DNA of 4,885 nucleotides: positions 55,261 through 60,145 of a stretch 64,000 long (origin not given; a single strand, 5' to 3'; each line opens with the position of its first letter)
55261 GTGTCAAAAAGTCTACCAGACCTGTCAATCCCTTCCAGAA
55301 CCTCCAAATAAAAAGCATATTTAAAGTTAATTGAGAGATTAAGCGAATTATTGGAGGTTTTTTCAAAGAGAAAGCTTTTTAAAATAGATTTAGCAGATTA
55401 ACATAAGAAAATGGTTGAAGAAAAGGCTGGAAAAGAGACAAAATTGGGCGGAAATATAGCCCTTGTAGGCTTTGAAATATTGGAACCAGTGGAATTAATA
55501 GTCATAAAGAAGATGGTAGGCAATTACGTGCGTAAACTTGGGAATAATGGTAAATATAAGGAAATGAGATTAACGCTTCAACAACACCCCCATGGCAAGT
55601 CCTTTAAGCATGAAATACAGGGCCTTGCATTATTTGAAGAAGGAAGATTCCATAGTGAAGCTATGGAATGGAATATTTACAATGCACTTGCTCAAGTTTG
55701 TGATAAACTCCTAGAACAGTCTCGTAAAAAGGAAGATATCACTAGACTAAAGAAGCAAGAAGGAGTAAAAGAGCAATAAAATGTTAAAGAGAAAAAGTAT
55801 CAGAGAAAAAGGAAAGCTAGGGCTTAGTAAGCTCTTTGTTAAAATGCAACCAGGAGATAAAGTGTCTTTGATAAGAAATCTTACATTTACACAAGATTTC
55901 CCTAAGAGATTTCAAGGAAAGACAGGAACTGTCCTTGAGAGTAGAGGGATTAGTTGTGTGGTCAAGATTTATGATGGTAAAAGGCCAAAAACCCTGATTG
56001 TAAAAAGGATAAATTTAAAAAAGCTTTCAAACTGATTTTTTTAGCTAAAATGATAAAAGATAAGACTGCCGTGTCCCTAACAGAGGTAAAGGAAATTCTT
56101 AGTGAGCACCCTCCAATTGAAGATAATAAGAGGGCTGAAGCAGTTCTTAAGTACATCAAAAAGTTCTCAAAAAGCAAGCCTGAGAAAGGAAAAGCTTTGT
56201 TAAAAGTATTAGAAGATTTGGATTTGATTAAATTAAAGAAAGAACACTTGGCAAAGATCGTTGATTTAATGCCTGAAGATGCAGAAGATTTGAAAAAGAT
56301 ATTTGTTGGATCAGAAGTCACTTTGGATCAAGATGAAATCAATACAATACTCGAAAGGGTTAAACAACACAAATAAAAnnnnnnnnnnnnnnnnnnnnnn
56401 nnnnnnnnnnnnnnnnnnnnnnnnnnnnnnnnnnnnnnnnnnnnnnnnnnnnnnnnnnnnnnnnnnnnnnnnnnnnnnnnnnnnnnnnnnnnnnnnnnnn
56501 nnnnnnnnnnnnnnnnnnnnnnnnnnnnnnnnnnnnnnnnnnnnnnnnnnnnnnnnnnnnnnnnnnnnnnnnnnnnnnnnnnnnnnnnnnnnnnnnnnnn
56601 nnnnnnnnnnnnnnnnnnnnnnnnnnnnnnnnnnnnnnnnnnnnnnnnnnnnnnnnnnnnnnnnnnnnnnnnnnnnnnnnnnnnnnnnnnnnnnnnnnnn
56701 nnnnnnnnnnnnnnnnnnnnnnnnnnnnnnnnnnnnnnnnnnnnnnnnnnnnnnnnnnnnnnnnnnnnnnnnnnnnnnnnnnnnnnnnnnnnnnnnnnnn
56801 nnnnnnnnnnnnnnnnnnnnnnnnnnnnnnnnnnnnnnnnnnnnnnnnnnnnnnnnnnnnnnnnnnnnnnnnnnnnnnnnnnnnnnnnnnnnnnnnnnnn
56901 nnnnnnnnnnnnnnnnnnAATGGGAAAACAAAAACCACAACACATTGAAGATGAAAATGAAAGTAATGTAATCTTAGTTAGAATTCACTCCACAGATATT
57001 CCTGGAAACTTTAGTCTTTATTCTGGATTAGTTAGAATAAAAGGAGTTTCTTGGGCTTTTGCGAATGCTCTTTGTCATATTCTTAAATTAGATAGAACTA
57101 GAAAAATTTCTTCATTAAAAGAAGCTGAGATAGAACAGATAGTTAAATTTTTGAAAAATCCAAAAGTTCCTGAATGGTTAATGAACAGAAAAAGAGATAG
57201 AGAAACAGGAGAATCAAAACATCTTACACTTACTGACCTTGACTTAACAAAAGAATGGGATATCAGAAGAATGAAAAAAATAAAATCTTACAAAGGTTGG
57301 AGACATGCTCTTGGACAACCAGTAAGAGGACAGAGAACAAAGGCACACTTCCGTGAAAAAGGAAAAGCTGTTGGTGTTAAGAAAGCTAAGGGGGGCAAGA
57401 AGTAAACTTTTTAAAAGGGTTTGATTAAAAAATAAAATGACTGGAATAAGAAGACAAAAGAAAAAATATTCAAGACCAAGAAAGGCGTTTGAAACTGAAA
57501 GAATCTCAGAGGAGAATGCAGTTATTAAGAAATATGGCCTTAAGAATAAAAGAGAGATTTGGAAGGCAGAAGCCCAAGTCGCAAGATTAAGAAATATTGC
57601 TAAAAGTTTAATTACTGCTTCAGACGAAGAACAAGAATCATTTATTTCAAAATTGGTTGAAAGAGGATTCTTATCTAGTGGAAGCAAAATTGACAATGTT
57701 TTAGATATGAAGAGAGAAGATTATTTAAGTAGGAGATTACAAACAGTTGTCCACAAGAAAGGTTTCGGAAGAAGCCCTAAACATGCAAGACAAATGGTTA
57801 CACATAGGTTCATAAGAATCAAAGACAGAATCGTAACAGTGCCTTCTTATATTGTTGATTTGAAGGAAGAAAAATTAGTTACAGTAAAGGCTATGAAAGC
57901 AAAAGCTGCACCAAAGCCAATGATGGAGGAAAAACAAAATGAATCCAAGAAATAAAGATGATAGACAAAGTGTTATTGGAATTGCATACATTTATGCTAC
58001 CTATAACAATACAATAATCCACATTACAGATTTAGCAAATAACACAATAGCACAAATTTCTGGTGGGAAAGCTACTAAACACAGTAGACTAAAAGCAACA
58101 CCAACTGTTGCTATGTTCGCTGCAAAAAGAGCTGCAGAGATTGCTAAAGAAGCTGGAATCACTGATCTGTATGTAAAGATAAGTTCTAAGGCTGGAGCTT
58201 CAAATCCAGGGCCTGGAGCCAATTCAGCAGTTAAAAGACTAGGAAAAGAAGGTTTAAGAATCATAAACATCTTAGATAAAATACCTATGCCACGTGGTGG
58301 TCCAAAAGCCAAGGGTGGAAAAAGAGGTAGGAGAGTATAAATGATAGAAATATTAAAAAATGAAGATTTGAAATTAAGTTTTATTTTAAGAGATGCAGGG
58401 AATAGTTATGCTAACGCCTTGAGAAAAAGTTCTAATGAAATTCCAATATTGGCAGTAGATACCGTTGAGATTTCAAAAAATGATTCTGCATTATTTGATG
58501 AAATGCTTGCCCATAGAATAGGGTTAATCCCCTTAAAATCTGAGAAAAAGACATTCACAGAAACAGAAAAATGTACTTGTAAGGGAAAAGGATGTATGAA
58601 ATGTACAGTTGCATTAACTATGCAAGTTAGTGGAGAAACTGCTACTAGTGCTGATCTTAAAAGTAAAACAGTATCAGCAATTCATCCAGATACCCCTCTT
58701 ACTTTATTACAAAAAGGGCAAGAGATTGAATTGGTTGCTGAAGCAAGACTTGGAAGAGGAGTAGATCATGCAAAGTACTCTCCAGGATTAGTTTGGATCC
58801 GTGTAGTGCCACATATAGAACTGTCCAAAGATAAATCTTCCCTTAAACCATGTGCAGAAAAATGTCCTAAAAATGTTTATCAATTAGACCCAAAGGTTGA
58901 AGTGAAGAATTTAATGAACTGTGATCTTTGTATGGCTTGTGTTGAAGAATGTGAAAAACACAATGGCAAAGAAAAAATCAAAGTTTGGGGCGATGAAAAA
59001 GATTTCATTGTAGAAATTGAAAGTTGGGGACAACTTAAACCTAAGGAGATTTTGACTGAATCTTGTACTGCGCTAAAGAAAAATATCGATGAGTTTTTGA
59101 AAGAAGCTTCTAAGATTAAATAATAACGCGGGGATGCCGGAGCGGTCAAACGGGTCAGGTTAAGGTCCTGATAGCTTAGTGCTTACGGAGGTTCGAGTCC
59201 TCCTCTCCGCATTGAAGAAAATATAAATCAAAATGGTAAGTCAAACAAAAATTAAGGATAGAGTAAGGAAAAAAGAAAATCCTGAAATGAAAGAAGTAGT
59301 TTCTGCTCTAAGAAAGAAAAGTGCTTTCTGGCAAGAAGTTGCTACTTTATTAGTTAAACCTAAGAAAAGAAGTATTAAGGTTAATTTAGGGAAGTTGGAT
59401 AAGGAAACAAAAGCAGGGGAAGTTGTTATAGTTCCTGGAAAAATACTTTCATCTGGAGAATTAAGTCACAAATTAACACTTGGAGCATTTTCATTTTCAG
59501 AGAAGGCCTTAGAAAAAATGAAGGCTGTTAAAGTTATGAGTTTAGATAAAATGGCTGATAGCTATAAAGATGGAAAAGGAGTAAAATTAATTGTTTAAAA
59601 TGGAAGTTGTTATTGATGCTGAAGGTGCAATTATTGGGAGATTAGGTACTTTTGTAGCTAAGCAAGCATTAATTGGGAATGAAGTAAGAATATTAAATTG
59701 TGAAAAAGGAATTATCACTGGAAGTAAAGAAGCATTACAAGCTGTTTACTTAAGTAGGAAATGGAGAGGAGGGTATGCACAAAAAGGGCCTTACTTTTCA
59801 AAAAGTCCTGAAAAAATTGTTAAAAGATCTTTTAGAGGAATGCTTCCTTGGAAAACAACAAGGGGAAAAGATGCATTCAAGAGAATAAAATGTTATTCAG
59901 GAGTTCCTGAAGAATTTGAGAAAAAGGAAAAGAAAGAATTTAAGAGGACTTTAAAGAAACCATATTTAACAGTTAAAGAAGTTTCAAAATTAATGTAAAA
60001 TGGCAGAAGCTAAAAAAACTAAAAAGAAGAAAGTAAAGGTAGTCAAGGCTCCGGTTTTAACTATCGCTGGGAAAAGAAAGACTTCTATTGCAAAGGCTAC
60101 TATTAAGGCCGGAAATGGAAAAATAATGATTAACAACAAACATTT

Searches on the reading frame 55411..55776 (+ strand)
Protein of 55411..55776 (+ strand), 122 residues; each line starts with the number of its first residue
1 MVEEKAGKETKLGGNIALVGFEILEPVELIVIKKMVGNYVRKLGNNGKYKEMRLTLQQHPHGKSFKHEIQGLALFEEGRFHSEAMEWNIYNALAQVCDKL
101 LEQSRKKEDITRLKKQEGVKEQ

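Call 8: search_protein_families(library=pfam, proteins=[window:55411-55776:+])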
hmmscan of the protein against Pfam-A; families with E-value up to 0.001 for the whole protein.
window:55411-55776:+ (122 aa): 0 families

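Call 15: search_protein_families(library=pfam, max_evalue=1, proteins=[window:55411-55776:+])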
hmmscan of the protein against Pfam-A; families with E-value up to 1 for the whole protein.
window:55411-55776:+ (122 aa): 1 family
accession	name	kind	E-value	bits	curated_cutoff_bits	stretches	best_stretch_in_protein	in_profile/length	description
PF02482.25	Ribosomal_S30AE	-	0.012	16.8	23.7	1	37-108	19-84/88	Sigma 54 modulation protein / S30EA ribosomal protein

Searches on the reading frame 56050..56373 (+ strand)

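Call 9: search_protein_families(library=pfam, proteins=[window:56050-56373:+])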
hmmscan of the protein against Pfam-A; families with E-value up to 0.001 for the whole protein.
window:56050-56373:+ (108 aa): 1 family
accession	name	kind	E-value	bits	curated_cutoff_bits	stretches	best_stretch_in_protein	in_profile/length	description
PF03874.21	RNA_pol_Rpb4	-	3.3e-12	47.1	25.6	1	19-107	29-115/116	RNA polymerase Rpb4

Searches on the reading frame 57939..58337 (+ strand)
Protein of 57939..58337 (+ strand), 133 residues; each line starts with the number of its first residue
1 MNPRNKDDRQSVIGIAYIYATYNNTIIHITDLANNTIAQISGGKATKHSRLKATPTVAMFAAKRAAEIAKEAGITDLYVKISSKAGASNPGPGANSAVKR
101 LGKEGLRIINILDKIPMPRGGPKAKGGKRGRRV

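Call 15: search_protein_families(library=pfam, max_evalue=1, proteins=[window:57939-58337:+])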
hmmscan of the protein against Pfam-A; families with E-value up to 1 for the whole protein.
window:57939-58337:+ (133 aa): 1 family
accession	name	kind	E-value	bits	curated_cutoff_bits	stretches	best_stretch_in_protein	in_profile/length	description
PF00411.24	Ribosomal_S11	-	6.7e-26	91.3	25.1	1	14-129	1-110/110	Ribosomal protein S11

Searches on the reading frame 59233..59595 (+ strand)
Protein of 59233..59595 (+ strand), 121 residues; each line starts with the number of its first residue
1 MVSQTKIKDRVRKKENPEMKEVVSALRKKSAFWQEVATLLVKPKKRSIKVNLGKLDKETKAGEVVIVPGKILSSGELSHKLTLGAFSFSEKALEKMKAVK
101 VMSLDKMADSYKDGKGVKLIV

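Call 15: search_protein_families(library=pfam, max_evalue=1, proteins=[window:59233-59595:+])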
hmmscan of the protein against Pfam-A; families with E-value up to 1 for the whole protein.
window:59233-59595:+ (121 aa): 1 family
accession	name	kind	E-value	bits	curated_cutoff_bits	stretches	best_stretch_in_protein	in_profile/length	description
PF00828.25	Ribosomal_L27A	-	0.00016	22.5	21.5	1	66-99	34-67/72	Ribosomal proteins 50S-L15, 50S-L18e, 60S-L27A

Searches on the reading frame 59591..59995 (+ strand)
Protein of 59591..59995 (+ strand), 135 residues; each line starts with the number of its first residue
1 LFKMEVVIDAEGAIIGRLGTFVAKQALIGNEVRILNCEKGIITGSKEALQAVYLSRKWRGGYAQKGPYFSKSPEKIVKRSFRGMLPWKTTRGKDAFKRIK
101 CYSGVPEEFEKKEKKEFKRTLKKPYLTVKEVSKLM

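Call 15: search_protein_families(library=pfam, max_evalue=1, proteins=[window:59591-59995:+])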
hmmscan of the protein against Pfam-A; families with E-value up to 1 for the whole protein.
window:59591-59995:+ (135 aa): 2 families
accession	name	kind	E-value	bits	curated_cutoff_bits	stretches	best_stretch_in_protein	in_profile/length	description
PF00572.24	Ribosomal_L13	-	1.2e-15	58.1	23.8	1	5-107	3-118/119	Ribosomal protein L13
PF05748.17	Rubella_E1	-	0.0053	16.2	27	1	8-72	58-120/500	Rubella membrane glycoprotein E1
